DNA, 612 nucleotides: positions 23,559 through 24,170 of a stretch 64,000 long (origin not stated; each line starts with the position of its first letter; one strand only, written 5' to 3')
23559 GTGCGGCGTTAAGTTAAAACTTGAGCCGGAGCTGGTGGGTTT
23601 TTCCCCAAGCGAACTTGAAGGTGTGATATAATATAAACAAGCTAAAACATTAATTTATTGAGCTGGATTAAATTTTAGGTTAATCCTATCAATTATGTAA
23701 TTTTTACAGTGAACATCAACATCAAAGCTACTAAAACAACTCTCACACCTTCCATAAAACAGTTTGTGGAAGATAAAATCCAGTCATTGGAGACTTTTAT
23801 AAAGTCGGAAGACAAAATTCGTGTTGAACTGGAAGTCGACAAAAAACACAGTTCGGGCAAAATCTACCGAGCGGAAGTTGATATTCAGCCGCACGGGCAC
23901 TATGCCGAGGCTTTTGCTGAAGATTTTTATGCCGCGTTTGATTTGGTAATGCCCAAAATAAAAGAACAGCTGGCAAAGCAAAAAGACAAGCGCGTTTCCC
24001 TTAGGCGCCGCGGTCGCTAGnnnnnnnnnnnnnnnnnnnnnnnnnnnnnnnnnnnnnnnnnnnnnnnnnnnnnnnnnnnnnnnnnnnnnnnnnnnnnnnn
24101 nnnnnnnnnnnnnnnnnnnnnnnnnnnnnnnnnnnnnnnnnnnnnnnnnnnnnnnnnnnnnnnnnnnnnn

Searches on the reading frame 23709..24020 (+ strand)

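Call 5: search_protein_families(library=pfam, proteins=[window:23709-24020:+], max_evalue=1)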
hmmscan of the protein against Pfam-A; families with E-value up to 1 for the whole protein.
window:23709-24020:+ (103 aa): 4 families
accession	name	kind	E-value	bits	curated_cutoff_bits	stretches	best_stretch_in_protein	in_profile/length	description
PF02482.25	Ribosomal_S30AE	-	1.1e-17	64.9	23.7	1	3-95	1-87/88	Sigma 54 modulation protein / S30EA ribosomal protein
PF03109.22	ABC1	-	0.028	14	22.9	1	13-92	63-143/244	ABC1 atypical kinase-like domain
PF06969.22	HemN_C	-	0.21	12.1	24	1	63-103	24-65/67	HemN C-terminal domain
PF19362.4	DUF5938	-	0.29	11.2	27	1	16-81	130-195/234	Family of unknown function (DUF5938)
